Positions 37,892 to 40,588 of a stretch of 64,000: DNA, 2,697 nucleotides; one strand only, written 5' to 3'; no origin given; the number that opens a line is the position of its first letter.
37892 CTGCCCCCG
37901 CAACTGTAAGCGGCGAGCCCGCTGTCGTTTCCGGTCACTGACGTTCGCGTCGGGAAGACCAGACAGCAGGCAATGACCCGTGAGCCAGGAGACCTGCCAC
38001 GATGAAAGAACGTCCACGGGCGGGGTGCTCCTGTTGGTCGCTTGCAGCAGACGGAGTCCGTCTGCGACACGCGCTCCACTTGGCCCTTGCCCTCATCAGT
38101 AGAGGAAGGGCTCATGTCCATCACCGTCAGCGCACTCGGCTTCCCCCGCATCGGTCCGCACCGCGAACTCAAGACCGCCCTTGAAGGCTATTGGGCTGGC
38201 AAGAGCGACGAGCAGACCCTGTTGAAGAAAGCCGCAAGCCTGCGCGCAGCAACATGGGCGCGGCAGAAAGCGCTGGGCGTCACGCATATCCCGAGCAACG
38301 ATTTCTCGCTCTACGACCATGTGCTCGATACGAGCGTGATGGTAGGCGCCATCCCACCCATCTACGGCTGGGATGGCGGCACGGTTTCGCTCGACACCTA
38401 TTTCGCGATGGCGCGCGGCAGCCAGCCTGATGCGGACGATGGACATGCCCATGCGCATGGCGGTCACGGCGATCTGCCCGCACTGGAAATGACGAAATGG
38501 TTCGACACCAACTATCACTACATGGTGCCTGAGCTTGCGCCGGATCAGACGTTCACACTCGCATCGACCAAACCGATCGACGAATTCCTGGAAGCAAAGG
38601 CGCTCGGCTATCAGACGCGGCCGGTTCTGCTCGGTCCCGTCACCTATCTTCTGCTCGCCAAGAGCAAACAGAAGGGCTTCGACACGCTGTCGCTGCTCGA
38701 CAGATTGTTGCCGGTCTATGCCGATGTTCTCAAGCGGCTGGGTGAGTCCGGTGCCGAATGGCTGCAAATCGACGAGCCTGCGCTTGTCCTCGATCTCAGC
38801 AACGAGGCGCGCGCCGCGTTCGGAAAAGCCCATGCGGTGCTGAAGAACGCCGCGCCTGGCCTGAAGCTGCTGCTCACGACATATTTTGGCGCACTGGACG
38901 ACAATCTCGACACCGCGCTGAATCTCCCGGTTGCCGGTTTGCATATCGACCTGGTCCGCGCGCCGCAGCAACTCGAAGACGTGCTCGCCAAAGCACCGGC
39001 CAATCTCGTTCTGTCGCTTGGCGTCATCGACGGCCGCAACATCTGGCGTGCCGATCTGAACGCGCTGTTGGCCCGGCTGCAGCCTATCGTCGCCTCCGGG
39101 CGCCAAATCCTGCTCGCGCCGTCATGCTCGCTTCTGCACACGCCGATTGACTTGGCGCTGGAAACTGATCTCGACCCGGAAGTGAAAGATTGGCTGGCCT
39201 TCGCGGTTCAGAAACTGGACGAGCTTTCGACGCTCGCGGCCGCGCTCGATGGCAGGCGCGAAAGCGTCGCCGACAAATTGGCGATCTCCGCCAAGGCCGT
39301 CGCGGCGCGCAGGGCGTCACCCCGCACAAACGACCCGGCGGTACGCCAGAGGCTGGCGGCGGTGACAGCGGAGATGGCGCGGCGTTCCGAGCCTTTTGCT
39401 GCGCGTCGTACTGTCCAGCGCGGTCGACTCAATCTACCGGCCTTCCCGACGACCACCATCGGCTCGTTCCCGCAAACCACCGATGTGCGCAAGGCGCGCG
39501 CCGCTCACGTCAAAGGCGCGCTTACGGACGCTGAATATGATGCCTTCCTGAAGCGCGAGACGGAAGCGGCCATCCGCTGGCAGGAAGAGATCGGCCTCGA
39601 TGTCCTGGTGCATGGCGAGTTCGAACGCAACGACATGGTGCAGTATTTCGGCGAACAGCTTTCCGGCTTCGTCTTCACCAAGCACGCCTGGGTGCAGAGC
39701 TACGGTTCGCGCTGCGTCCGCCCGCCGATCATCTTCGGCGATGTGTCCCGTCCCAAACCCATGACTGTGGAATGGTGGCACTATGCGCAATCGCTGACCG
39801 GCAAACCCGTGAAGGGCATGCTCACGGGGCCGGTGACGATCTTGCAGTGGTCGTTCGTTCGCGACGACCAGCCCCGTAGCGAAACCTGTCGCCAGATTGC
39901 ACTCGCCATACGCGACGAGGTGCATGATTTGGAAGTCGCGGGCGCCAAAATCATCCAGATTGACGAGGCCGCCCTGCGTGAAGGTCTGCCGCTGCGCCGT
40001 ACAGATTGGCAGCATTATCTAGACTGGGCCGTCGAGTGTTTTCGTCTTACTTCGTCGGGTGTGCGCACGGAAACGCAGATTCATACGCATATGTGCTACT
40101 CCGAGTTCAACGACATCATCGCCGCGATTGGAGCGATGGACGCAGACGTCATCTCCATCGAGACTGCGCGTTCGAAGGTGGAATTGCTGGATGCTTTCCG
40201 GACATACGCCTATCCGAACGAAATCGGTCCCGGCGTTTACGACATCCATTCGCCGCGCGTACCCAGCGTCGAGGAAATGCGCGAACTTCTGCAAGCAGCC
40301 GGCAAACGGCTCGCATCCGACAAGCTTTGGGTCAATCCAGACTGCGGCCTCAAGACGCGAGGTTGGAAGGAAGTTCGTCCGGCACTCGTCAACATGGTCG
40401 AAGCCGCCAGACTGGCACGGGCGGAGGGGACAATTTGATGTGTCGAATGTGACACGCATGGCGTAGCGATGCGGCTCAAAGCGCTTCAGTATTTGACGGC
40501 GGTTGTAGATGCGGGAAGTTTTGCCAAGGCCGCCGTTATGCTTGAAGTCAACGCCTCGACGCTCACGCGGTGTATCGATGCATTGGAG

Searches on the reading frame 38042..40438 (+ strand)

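Call 62: search_protein_families(library=pfam, proteins=[window:38042-40438:+], max_evalue=0.0001)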
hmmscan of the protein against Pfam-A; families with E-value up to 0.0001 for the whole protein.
window:38042-40438:+ (798 aa): 2 families
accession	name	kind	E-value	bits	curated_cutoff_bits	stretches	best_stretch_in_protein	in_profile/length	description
PF01717.24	Meth_synt_2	-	1.4e-158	527.8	21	1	468-790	1-323/324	Cobalamin-independent synthase, Catalytic domain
PF08267.18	Meth_synt_1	-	2.7e-127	425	27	1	30-350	3-309/313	Cobalamin-independent synthase, N-terminal domain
